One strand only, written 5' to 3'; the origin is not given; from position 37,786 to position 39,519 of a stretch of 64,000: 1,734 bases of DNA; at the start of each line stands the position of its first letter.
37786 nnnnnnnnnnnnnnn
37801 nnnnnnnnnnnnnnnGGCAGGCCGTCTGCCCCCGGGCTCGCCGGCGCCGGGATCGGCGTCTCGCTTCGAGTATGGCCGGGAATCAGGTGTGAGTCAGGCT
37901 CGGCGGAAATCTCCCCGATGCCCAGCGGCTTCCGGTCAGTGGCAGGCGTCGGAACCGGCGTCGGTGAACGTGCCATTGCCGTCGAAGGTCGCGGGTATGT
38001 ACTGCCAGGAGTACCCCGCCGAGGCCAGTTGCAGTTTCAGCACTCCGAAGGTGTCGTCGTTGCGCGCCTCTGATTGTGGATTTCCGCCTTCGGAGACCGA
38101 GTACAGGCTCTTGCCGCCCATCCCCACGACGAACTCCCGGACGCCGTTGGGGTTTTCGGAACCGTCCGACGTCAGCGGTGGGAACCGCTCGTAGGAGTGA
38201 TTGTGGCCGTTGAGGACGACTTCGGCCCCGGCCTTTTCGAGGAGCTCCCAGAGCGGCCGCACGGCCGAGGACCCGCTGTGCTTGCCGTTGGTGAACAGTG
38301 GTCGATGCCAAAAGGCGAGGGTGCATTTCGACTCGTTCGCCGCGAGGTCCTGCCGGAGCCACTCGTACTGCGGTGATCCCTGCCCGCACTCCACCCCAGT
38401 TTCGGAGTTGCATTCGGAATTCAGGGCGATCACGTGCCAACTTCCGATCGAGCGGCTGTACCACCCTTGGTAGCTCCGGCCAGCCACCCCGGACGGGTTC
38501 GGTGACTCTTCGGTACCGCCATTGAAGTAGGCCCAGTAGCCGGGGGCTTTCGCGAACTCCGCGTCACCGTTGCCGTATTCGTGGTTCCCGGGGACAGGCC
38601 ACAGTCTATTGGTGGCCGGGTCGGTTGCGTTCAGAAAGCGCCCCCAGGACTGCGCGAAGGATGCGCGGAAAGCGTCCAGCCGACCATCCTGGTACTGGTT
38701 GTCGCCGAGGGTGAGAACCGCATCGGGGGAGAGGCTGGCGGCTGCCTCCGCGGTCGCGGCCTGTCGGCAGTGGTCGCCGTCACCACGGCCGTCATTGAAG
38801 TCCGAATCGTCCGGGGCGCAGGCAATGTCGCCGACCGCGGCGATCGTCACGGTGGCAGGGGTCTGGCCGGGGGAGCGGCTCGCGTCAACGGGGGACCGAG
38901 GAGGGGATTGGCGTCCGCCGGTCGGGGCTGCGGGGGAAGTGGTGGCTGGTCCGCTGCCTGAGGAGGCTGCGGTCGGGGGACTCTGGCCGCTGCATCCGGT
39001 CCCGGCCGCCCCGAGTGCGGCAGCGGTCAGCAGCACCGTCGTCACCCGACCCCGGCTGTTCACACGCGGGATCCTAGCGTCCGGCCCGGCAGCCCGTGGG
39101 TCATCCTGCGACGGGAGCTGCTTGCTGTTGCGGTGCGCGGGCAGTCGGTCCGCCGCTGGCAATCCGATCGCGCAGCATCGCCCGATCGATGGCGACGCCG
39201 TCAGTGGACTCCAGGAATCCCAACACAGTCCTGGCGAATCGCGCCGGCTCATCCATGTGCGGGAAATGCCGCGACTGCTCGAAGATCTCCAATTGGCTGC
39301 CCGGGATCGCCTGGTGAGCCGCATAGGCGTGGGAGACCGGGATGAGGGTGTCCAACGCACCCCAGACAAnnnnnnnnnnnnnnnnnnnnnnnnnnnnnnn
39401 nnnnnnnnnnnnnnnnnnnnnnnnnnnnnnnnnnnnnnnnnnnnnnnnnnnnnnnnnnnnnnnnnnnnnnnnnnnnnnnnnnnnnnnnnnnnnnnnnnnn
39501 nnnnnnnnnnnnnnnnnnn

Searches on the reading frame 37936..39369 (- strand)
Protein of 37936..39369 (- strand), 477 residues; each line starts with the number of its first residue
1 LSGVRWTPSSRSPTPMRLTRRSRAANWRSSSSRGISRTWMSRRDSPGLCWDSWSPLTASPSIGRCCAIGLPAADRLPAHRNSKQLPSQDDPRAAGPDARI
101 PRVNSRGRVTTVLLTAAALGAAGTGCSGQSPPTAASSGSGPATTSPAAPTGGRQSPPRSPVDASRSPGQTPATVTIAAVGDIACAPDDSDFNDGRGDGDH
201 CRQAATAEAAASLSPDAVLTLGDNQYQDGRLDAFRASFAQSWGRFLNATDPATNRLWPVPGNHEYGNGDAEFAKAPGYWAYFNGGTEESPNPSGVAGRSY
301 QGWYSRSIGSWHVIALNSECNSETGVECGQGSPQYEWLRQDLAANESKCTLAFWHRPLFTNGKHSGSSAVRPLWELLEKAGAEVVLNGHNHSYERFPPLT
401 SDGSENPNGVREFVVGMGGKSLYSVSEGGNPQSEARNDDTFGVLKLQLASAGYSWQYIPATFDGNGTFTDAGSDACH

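Call 44: search_protein_families(library=pfam, proteins=[window:37936-39369:-], max_evalue=0.0001)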
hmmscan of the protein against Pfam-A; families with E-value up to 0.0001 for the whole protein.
window:37936-39369:- (477 aa): 1 family
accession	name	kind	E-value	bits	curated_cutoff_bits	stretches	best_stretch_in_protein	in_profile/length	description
PF00149.33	Metallophos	-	3.2e-13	51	21.5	1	175-393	2-191/191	Calcineurin-like phosphoesterase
